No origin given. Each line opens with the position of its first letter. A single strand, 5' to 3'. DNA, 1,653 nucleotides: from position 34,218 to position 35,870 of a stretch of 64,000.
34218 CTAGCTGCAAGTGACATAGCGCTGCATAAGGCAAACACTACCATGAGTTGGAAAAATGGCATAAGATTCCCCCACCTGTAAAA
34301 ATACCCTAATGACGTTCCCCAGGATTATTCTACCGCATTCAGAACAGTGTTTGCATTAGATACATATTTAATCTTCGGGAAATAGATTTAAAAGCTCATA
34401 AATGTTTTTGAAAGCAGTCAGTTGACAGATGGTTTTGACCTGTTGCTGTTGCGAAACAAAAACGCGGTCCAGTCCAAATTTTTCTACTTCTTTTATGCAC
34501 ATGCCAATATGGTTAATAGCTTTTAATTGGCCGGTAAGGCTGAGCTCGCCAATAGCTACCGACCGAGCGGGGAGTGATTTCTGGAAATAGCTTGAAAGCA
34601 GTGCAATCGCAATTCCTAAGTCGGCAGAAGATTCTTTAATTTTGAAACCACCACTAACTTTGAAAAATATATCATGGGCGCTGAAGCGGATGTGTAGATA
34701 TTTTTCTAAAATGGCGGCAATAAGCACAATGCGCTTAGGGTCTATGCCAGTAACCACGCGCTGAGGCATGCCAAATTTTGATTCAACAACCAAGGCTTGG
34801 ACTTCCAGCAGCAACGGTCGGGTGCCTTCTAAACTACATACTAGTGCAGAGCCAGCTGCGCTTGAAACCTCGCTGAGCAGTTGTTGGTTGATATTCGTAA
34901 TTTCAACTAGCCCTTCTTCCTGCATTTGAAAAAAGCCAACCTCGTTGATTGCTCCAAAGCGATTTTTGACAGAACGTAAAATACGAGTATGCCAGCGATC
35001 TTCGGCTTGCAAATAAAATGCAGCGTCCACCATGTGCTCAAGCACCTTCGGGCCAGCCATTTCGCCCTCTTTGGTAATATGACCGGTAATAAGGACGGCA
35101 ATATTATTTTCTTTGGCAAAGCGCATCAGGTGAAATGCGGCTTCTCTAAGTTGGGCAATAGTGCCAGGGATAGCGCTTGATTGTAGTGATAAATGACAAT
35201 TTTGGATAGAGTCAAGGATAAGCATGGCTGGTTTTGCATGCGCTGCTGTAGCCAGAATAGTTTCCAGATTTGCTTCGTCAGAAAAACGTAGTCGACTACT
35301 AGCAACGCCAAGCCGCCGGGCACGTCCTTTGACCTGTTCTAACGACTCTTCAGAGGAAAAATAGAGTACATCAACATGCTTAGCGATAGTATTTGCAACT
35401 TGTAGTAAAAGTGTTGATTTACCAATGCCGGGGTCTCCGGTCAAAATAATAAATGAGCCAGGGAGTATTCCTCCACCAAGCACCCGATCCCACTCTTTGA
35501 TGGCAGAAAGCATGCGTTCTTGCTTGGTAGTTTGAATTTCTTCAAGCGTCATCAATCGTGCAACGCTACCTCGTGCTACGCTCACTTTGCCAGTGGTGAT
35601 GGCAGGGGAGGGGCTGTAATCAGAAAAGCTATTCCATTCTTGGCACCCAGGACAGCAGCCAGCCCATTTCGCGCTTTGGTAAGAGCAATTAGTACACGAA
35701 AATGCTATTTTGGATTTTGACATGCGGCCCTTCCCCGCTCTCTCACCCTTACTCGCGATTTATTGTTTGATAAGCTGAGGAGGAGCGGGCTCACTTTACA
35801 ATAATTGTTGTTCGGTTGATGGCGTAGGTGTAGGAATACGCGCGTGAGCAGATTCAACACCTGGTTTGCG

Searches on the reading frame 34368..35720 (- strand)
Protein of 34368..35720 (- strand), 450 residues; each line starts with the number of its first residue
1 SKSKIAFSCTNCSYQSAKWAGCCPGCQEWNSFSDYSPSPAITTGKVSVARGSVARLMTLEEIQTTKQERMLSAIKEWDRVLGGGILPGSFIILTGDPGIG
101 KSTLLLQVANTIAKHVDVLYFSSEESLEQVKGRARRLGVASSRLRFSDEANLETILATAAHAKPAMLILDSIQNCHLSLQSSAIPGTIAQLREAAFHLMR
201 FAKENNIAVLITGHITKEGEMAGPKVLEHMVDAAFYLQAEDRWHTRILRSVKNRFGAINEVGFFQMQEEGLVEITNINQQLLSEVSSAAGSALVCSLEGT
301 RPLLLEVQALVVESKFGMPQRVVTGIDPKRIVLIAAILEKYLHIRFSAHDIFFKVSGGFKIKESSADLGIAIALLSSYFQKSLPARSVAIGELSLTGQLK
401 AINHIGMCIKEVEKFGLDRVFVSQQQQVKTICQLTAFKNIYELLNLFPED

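Call 85: search_protein_families(library=pfam, proteins=[window:34368-35720:-], max_evalue=0.00001)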
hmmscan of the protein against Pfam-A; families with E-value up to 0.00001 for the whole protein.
window:34368-35720:- (450 aa): 6 families
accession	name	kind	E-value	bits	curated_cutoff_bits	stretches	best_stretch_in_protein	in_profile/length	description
PF06745.19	ATPase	-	1.2e-13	51.4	26.6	1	73-145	4-78/231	KaiC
PF13481.12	AAA_25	-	2.8e-13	50.4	27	1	67-220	12-195/195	AAA domain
PF13541.12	ChlI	-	5.8e-09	36.3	27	1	342-425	36-120/121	Subunit ChlI of Mg-chelatase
PF03796.21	DnaB_C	-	1.5e-07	31.5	27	1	74-173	6-110/255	DnaB-like helicase C terminal domain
PF18073.7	Zn_ribbon_LapB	-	1.7e-07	31.2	25.7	1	7-33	1-27/28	Rubredoxin metal binding domain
PF13401.12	AAA_22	-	8.2e-07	29.8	27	1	89-214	6-123/130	AAA domain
